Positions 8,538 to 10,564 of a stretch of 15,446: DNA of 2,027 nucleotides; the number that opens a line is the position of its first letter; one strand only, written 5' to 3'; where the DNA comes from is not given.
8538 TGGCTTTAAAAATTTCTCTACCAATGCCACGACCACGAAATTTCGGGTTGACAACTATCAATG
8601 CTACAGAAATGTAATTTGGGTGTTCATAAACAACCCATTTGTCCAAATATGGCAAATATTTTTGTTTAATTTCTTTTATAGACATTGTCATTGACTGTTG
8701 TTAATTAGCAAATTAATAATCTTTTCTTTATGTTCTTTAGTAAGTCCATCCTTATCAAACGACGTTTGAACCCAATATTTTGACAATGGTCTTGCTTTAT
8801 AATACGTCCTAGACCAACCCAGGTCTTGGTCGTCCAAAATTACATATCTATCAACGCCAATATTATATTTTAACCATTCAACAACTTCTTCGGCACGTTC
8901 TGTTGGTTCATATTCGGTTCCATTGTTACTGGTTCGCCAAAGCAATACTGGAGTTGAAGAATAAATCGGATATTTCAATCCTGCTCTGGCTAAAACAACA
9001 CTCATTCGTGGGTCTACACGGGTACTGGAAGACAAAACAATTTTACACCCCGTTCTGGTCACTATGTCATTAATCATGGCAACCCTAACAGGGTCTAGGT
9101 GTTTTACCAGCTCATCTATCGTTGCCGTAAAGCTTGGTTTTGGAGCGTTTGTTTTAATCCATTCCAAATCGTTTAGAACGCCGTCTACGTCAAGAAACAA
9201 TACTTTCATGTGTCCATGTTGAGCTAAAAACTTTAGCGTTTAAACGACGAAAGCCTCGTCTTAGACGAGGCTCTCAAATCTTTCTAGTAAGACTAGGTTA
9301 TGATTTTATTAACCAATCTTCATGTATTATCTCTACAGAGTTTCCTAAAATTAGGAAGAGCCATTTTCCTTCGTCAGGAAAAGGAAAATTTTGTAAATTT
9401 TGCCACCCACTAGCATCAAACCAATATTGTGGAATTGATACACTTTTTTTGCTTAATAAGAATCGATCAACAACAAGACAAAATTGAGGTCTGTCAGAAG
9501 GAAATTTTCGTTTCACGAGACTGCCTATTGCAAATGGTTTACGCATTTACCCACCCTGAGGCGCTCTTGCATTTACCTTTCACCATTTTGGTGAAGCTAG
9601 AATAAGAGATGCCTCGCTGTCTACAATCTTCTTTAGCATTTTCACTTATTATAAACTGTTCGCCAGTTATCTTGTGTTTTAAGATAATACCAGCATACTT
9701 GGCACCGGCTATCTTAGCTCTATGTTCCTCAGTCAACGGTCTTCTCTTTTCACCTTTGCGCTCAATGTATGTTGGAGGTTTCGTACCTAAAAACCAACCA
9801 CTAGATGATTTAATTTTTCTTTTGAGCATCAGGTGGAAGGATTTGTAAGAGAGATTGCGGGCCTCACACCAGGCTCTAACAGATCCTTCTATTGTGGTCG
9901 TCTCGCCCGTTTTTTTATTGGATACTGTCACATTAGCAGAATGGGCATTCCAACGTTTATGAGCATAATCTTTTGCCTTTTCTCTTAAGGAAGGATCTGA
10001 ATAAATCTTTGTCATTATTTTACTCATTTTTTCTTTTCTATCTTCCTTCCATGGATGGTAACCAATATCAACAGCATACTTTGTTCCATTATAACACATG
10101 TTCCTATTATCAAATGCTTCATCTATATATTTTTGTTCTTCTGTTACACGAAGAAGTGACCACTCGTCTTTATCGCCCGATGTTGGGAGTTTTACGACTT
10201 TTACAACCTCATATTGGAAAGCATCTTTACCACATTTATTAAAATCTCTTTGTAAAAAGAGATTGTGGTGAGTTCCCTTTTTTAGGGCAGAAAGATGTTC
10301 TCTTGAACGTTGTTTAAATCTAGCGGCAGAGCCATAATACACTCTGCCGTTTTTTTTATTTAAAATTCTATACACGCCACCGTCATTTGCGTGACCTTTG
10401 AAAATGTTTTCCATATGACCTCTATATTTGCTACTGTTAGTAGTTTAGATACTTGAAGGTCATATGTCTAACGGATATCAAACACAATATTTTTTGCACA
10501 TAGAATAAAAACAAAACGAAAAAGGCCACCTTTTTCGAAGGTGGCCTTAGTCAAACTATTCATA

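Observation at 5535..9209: Accessory block combining an H-G-T ART-fold (KptA/Tpt1-like) protein, a GNAT-ParB/Srx fusion and a HAD phosphatase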

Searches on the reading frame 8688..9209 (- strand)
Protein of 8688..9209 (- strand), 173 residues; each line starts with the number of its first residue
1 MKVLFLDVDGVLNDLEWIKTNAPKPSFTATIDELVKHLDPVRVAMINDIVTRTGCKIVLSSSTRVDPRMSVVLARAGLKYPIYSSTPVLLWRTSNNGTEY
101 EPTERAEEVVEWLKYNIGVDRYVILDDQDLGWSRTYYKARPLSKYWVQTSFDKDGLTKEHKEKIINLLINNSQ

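Call 4: search_protein_families(library=pfam, proteins=[window:8688-9209:-], max_evalue=1)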
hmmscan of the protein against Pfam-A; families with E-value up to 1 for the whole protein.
window:8688-9209:- (173 aa): 2 families
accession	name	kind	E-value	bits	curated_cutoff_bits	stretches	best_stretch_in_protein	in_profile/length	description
PF18143.6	HAD_SAK_2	-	4.6e-23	82.6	27.5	1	3-160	1-138/139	HAD domain in Swiss Army Knife RNA repair proteins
PF22627.1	AglB_core-like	-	0.021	15.6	27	1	107-153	5-53/111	AglB core domain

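Call 5: search_protein_families(library=phrogs, proteins=[window:8688-9209:-], max_evalue=0.01)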
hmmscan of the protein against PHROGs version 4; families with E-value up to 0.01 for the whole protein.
window:8688-9209:- (173 aa): 1 family
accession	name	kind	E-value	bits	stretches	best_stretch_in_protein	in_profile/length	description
phrog_1818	-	unknown function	1.2e-19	71.6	1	1-170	5-154/161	-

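Call 7: search_protein_families(library=ncbifam, proteins=[window:8688-9209:-], max_evalue=1)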
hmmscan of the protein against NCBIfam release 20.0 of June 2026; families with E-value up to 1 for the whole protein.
window:8688-9209:- (173 aa): 0 families

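Call 41: search_solved_structures(query=window:8688-9209:-, max_evalue=10)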
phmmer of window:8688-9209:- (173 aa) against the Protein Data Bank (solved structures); distinct sequences matched with E-value up to 10: 18.
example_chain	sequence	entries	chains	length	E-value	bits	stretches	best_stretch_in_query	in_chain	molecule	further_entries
5j5e_A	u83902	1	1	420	0.07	16.1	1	108-133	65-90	Endoplasmic reticulum aminopeptidase 1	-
7mwc_A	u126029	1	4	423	0.073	16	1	108-133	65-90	Endoplasmic reticulum aminopeptidase 1,LPF sequence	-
7mwb_A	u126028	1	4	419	0.074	16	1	108-133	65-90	Endoplasmic reticulum aminopeptidase 1,SPF Sequence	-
3rjo_A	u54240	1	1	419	0.075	16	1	108-133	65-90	Endoplasmic reticulum aminopeptidase 1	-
7z28_A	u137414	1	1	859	0.2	14.6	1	108-133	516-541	Endoplasmic reticulum aminopeptidase 1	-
2yd0_A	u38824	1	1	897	0.21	14.5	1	108-133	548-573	ENDOPLASMIC RETICULUM AMINOPEPTIDASE 1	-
6ryf_A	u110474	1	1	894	0.21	14.5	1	108-133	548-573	Endoplasmic reticulum aminopeptidase 1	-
6m8p_A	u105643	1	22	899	0.21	14.5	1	108-133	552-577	Endoplasmic reticulum aminopeptidase 1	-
6t6r_A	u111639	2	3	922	0.21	14.5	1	108-133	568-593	Endoplasmic reticulum aminopeptidase 1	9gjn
9gjs_A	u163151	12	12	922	0.21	14.5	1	108-133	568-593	Endoplasmic reticulum aminopeptidase 1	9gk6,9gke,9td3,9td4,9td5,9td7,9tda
6q4r_A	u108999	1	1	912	0.22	14.5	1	108-133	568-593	Endoplasmic reticulum aminopeptidase 1,Endoplasmic reticulum aminopeptidase 1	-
3mdj_A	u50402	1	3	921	0.22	14.5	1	108-133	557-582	Endoplasmic reticulum aminopeptidase 1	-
6mgq_A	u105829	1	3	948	0.22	14.4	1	108-133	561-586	Endoplasmic reticulum aminopeptidase 1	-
6rqx_A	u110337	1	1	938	0.22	14.4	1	108-133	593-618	Endoplasmic reticulum aminopeptidase 1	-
3qnf_A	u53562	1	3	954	0.23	14.4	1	108-133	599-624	Endoplasmic reticulum aminopeptidase 1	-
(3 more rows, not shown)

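Call 60: search_protein_families(library=padloc, proteins=[window:8688-9209:-], max_evalue=0.1)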
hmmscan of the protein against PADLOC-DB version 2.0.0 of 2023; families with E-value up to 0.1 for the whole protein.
window:8688-9209:- (173 aa): 0 families

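Call 63: search_dna_similar(query=window:8688-9209:-, collection=phages, mode=protein, max_rows=20, max_evalue=0.001)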
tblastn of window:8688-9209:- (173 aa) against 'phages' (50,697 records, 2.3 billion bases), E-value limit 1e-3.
Records with a match: 25; places in all: 25; records where one place covers at least 80% of the query: 10.
Best place of each record, by identity: <60% 25.
By first word of the organism name: Vibrio 15; Pseudomonas 3; Stenotrophomonas 2; Bacteriophage 1; uncultured 1; Citrobacter 1; Ochrobactrum 1; Klebsiella 1.
By host as written in the record: Vibrio parahaemolyticus 5; - 4; Vibrio sp. 3; Pseudomonas aeruginosa 2; Vibrio alginolyticus ATCC 17749 2; Vibrio natriegens HER1138 2; Stenotrophomonas maltophilia SRM01 1; Stenotrophomonas maltophilia 1; and 5 more.
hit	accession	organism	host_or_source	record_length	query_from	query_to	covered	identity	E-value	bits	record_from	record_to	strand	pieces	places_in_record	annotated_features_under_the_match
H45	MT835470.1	Bacteriophage sp.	human fecal samples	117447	2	171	98%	36.5%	4e-18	86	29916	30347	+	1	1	record has no annotation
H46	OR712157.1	Vibrio phage IBT_VpB-34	Vibrio parahaemolyticus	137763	1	168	97%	30.8%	1e-4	47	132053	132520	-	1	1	hypothetical protein (x3)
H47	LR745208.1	uncultured phage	metagenomic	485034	1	168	97%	30.4%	2e-10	64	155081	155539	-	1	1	record has no annotation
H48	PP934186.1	Vibrio phage P018-4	Vibrio parahaemolyticus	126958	1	168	97%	30.2%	2e-4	47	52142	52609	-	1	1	hypothetical protein (x2)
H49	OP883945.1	Stenotrophomonas phage CM1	Stenotrophomonas maltophilia SRM01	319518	2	168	97%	29.5%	4e-6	51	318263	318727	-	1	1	record has no annotation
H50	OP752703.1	Stenotrophomonas phage RAS14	Stenotrophomonas maltophilia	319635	2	168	97%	29.5%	4e-6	51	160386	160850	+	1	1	hypothetical protein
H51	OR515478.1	Citrobacter phage Ci1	Citrobacter sp. JL 976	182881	2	168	97%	28.7%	4e-4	45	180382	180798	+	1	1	hypothetical protein (x2)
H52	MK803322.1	Pseudomonas phage RSP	Pseudomonas aeruginosa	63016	2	168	97%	28.4%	1e-7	56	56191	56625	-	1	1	hypothetical protein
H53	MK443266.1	Pseudomonas phage RSP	Pseudomonas aeruginosa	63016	2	168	97%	28.4%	1e-7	56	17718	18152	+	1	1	record has no annotation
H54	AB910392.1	Pseudomonas phage KPP23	Pseduomonas aeruginosa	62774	2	168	97%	27.8%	5e-7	54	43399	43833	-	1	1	hypothetical protein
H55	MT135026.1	Vibrio phage V09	Vibrio parahaemolyticus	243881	1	137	79%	30.7%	1e-3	44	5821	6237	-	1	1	hypothetical protein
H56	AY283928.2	Vibrio phage KVP40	-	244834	1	137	79%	30.7%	1e-3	44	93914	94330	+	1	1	hypothetical protein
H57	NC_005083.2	Vibrio phage KVP40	Vibrio parahaemolyticus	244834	1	137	79%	30.7%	1e-3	44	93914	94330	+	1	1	hypothetical protein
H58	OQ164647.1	Vibrio phage vB_ValM_PVA8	Vibrio sp.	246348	1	137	79%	30.7%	1e-3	44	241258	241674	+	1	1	hypothetical protein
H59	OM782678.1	Vibrio phage PC-Liy1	Vibrio sp.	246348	1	137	79%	30.7%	1e-3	44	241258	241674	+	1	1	hypothetical protein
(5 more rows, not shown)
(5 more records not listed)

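Call 106: get_annotated_region(hit=H57, flank=4000)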
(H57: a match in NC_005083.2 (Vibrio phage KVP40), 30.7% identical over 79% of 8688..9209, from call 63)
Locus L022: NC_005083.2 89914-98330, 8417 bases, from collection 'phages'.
description: Vibrio phage KVP40, complete genome.
organism: Vibrio phage KVP40 (NCBI taxid 75320)
taxonomy: Viruses; Duplodnaviria; Heunggongvirae; Uroviricota; Caudoviricetes; Straboviridae; Schizotequatrovirus; Schizotequatrovirus KVP40
host: Vibrio parahaemolyticus; source: -; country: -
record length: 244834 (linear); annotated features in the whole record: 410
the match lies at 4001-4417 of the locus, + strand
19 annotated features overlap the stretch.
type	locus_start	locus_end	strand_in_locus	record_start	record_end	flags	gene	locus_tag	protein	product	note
CDS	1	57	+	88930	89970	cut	nrdC.11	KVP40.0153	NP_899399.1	nucleotidyltransferase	tk.-11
CDS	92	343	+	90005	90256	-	-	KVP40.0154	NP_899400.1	hypothetical protein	-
CDS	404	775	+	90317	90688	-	-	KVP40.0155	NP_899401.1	GTP-binding domain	similar to SP:O64253; identified by sequence similarity; putative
CDS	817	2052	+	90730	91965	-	-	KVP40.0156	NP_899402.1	Dda-like helicase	DNA-dependent ATPase, DNA helicase, putative; identified by match to PFAM protein family HMM PF00931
CDS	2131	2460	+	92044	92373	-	-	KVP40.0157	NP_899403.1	hypothetical protein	-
CDS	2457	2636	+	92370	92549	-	-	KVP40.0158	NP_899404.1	hypothetical protein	-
CDS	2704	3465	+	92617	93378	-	-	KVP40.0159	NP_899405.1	hypothetical protein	-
CDS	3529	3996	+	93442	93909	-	-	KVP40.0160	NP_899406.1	hypothetical protein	-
CDS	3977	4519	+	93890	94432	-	-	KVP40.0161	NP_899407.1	hypothetical protein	-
CDS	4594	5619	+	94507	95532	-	natV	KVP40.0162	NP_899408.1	cytidyltransferase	putative bifunctional protein; identified by match to PFAM protein family HMM PF01467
CDS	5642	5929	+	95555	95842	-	-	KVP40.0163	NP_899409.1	hypothetical protein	-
CDS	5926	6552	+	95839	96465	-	-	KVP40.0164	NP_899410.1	hypothetical protein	-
CDS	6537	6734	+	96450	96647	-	-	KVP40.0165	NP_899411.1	hypothetical protein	-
CDS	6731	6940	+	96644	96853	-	-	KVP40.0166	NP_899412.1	hypothetical protein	-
CDS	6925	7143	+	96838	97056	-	-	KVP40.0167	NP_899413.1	hypothetical protein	-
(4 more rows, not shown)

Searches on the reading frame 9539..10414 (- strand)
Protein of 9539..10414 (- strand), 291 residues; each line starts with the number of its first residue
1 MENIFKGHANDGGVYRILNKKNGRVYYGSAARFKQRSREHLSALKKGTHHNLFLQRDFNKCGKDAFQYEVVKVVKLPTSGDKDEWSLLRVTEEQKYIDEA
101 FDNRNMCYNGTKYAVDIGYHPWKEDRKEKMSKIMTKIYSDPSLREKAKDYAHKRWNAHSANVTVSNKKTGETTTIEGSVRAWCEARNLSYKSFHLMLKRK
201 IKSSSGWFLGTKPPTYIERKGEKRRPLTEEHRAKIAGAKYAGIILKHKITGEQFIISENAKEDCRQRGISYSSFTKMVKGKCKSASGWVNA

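Call 4: search_protein_families(library=pfam, proteins=[window:9539-10414:-], max_evalue=1)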
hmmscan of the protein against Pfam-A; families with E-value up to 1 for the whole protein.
window:9539-10414:- (291 aa): 2 families
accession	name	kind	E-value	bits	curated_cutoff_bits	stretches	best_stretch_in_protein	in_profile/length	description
PF01541.30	GIY-YIG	-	6.8e-10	39.5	22.6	1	12-96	2-77/78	GIY-YIG catalytic domain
PF19835.5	SegE_GIY-YIG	-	0.089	13.5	25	1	12-77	18-90/123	Putative endonuclease segE, GIY-YIG domain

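Call 5: search_protein_families(library=phrogs, proteins=[window:9539-10414:-], max_evalue=0.01)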
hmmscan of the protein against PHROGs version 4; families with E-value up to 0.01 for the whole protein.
window:9539-10414:- (291 aa): 6 families
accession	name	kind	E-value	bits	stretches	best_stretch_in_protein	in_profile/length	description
phrog_314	-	DNA, RNA and nucleotide metabolism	3.5e-18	66.9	1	11-288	178-385/574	homing endonuclease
phrog_7168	-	DNA, RNA and nucleotide metabolism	1.6e-14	55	1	12-168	2-144/284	homing endonuclease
phrog_19446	-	DNA, RNA and nucleotide metabolism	1.6e-07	32.1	1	13-191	3-94/254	homing endonuclease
phrog_5123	-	DNA, RNA and nucleotide metabolism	2.5e-05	25.2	1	14-112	4-90/152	homing endonuclease with GIY-YIG motif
phrog_2081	-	DNA, RNA and nucleotide metabolism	0.00027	21.2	0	251-290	210-248/433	HNH endonuclease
phrog_19235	-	unknown function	0.0078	16.7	0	8-53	17-62/251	-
